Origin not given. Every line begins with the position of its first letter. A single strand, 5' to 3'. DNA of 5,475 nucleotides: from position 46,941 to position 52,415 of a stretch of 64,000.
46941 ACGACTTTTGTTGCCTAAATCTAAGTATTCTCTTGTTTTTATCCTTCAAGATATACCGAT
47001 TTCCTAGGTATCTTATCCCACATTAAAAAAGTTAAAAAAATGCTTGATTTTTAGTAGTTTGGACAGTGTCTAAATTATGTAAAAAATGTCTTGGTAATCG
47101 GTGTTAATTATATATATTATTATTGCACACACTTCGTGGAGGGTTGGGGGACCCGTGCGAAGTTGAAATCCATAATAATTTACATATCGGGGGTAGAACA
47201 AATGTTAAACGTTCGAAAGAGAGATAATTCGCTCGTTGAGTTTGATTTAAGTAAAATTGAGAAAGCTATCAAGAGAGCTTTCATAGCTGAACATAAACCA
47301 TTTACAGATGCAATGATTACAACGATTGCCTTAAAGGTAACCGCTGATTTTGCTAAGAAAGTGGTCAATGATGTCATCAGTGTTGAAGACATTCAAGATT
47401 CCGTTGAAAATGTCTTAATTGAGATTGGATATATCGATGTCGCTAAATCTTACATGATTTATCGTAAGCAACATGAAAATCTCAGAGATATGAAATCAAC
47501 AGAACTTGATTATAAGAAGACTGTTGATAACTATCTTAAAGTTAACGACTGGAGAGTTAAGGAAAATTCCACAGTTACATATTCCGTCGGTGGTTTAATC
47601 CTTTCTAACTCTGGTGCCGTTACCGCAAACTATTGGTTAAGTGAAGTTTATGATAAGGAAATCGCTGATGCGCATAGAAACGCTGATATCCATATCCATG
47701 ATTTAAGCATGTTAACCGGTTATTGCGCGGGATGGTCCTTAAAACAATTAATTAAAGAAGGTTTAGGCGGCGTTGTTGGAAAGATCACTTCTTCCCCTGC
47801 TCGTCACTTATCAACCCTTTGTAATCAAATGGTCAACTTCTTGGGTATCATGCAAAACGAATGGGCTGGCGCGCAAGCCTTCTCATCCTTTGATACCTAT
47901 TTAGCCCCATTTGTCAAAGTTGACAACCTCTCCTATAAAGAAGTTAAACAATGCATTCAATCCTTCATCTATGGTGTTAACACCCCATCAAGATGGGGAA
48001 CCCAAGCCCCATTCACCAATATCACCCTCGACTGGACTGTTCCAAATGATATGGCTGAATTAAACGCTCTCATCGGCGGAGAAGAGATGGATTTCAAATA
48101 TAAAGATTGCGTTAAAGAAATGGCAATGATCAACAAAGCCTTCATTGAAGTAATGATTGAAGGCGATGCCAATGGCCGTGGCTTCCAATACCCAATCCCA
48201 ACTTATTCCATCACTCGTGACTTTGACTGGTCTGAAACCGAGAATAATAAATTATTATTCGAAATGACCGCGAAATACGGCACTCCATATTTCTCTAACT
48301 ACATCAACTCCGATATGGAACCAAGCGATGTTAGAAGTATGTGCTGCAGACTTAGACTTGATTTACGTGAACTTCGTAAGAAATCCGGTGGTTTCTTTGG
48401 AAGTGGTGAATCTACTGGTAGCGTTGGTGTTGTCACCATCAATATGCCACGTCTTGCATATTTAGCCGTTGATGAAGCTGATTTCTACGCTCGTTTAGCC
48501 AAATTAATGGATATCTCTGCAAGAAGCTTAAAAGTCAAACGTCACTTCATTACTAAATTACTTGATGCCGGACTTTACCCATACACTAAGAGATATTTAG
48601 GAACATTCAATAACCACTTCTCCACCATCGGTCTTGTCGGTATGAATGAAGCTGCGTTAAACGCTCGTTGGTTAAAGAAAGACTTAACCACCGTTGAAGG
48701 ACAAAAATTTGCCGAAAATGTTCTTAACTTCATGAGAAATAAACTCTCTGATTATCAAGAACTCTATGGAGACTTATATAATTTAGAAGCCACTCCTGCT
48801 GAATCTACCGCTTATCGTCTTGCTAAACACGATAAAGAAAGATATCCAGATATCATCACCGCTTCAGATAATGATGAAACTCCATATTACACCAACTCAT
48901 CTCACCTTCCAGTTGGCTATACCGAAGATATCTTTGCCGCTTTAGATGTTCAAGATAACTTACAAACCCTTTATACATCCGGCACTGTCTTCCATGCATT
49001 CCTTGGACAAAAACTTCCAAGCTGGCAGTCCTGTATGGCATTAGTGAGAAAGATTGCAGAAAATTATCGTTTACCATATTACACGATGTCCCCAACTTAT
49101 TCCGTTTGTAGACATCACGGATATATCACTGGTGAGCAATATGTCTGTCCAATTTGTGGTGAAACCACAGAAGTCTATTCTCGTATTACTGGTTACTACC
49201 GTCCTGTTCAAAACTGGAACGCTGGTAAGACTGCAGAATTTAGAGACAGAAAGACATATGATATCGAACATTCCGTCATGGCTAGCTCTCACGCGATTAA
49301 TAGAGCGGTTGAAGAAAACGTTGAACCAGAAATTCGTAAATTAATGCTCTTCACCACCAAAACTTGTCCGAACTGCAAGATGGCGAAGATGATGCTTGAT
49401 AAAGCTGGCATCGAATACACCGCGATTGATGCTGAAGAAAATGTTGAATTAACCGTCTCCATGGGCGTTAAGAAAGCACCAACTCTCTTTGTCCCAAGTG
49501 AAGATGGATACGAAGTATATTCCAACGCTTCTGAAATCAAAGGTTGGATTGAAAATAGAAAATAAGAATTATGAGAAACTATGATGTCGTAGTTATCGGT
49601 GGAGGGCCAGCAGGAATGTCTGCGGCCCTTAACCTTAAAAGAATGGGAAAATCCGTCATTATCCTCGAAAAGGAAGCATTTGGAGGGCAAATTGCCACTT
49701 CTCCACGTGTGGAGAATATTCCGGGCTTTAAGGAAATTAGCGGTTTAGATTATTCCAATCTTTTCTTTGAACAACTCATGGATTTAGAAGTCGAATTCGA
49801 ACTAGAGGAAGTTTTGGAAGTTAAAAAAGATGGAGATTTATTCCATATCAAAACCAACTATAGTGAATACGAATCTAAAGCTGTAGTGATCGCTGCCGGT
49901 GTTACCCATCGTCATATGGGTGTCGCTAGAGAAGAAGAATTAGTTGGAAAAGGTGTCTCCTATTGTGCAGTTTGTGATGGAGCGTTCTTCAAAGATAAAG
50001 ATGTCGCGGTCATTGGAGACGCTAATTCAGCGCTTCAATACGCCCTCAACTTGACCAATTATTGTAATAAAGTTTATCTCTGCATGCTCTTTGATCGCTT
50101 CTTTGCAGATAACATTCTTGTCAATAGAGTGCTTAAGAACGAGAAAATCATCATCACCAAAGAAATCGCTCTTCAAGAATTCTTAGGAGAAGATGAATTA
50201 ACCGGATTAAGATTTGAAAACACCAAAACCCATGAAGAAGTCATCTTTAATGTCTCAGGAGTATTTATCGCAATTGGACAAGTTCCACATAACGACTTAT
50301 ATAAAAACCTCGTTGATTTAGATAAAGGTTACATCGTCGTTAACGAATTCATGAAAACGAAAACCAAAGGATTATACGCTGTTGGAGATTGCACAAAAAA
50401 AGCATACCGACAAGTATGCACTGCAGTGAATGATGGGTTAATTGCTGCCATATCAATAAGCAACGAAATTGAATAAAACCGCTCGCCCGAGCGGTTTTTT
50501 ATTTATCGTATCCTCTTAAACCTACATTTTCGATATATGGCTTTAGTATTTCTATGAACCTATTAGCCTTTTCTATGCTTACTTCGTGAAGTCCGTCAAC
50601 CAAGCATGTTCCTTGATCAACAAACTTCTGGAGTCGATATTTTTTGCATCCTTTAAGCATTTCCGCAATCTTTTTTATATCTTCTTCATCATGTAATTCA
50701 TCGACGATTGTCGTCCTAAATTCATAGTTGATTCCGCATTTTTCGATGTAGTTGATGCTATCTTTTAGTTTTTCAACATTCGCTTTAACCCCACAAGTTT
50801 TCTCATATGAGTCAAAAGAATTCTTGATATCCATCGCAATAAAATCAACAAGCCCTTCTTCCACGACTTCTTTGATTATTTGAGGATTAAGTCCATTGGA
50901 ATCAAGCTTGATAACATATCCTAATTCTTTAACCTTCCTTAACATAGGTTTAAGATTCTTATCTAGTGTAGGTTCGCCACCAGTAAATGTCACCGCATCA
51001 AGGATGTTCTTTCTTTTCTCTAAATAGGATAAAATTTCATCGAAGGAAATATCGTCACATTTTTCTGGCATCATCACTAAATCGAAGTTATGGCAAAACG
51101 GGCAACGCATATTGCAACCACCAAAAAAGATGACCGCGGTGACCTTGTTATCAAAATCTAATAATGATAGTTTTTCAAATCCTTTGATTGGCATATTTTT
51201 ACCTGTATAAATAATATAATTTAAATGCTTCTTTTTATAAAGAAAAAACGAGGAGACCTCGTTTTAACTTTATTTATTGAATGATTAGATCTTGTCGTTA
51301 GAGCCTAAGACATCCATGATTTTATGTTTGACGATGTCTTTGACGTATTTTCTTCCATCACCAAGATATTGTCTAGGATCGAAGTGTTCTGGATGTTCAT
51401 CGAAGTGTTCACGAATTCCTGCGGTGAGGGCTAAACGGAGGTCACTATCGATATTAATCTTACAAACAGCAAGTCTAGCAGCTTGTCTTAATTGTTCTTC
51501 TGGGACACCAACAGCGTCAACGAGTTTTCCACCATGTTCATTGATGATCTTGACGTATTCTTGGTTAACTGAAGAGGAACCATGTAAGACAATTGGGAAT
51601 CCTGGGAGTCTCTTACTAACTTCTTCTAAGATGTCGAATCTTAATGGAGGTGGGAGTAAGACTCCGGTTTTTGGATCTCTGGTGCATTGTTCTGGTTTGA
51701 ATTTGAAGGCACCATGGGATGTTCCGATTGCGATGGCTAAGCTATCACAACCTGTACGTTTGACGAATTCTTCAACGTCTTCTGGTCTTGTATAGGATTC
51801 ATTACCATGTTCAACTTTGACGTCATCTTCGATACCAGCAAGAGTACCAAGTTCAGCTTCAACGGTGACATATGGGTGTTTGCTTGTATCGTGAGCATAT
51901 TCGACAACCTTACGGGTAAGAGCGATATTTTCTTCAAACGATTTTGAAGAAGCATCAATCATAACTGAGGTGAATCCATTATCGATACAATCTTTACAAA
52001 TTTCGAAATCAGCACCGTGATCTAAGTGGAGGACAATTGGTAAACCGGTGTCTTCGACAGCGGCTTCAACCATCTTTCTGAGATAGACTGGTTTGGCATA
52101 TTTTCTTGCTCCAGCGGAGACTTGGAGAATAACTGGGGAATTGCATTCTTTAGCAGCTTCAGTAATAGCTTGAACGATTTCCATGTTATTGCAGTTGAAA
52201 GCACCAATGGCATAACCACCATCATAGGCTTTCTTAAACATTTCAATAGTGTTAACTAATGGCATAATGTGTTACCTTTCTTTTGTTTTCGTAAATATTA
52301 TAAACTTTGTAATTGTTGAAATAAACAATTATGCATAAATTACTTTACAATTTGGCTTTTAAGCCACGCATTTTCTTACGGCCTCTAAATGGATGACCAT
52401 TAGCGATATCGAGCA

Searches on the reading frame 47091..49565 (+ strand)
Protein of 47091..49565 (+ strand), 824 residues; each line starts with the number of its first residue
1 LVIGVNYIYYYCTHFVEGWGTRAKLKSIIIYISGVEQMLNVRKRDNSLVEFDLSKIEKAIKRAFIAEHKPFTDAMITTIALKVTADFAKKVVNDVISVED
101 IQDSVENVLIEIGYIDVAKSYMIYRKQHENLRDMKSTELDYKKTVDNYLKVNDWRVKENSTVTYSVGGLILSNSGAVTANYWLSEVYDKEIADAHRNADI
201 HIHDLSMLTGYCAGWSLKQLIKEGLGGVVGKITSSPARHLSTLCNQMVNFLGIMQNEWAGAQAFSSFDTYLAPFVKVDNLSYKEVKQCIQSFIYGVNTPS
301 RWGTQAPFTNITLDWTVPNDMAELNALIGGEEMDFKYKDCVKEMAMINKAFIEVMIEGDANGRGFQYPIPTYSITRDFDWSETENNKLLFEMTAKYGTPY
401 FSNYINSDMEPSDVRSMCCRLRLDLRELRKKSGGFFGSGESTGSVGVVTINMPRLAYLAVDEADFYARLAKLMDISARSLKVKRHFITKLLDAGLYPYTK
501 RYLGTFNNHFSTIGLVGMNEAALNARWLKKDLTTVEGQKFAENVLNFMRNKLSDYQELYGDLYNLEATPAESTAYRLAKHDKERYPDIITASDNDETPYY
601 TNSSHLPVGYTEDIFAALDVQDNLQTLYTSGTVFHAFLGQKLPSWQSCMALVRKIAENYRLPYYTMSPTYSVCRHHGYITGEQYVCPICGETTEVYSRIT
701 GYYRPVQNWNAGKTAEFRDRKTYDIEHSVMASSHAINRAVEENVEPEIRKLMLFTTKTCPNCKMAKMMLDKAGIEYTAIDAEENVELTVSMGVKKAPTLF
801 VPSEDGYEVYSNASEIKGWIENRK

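Call 65: search_protein_families(library=pfam, proteins=[window:47091-49565:+], max_evalue=0.00001)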
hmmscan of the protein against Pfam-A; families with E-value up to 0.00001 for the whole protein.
window:47091-49565:+ (824 aa): 3 families
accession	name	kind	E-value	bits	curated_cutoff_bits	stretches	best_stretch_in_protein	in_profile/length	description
PF13597.11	NRDD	-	3.1e-190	634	26.2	1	158-723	1-562/562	Anaerobic ribonucleoside-triphosphate reductase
PF03477.21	ATP-cone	-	1.6e-22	80.3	25.8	1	40-129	2-87/88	ATP cone domain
PF00462.30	Glutaredoxin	-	9.6e-09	35.8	22.9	1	752-801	2-55/60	Glutaredoxin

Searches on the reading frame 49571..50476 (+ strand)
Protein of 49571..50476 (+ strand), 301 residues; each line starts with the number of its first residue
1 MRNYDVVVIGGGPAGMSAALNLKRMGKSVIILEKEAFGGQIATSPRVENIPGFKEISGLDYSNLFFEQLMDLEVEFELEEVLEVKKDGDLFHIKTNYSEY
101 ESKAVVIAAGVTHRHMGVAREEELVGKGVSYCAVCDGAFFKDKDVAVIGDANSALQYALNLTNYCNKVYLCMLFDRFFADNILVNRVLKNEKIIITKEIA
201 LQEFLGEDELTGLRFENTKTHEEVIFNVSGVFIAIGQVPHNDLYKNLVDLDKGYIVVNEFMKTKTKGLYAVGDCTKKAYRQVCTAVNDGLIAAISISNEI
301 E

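Call 65: search_protein_families(library=pfam, proteins=[window:49571-50476:+], max_evalue=0.00001)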
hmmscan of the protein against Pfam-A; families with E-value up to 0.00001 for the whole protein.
window:49571-50476:+ (301 aa): 10 families
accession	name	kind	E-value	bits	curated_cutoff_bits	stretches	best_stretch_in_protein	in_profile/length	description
PF07992.20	Pyr_redox_2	-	7.9e-43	147.4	26.1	1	4-289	1-291/291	Pyridine nucleotide-disulphide oxidoreductase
PF13738.12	Pyr_redox_3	-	2.4e-23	83.3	30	2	72-272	96-305/305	Pyridine nucleotide-disulphide oxidoreductase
PF00890.30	FAD_binding_2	-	3.7e-12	46.6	20.4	1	5-44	1-41/414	FAD binding domain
PF01266.30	DAO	-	2e-10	41.2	27.9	1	5-40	1-36/353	FAD dependent oxidoreductase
PF03486.20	HI0933_like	-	5.4e-10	39.6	50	1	5-40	2-38/244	HI0933-like protein Rossmann domain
PF12831.13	FAD_oxidored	-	1.1e-09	38.5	27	1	5-54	1-50/416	FAD dependent oxidoreductase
PF00070.33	Pyr_redox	-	7.8e-09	36.4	22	0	6-34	2-30/82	Pyridine nucleotide-disulphide oxidoreductase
PF01494.25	FAD_binding_3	-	8.5e-07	28.9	22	1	4-35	2-33/349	FAD binding domain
PF13450.12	NAD_binding_8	-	1.2e-06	29.1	21.9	1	8-51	1-41/68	NAD(P)-binding Rossmann-like domain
PF01134.28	GIDA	-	2.4e-06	27.3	22.1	0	5-34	1-30/391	Glucose inhibited division protein A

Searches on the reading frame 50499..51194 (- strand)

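Call 65: search_protein_families(library=pfam, proteins=[window:50499-51194:-], max_evalue=0.00001)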
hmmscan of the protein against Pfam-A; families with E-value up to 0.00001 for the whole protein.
window:50499-51194:- (231 aa): 2 families
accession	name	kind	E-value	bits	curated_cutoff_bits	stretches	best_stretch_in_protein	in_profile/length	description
PF04055.27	Radical_SAM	-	1.1e-21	78.2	29.5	1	21-179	1-165/166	Radical SAM superfamily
PF13353.11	Fer4_12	-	1.8e-07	31.9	22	1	20-92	8-81/137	4Fe-4S single cluster domain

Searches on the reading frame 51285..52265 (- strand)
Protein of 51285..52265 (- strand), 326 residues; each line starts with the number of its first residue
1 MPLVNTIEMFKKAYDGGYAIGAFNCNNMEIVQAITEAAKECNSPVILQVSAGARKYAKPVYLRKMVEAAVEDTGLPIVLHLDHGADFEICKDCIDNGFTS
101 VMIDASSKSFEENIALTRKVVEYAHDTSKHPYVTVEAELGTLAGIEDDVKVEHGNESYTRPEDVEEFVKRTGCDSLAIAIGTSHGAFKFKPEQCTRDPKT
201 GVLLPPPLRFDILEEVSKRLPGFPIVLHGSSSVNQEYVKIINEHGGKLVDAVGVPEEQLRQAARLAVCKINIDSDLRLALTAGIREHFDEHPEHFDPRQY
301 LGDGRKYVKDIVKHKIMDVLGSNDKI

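Call 65: search_protein_families(library=pfam, proteins=[window:51285-52265:-], max_evalue=0.00001)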
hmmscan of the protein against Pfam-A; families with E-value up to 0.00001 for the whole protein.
window:51285-52265:- (326 aa): 1 family
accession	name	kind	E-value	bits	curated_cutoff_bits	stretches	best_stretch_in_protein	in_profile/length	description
PF01116.26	F_bP_aldolase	-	2.5e-98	329.5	25.5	1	4-325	1-277/277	Fructose-bisphosphate aldolase class-II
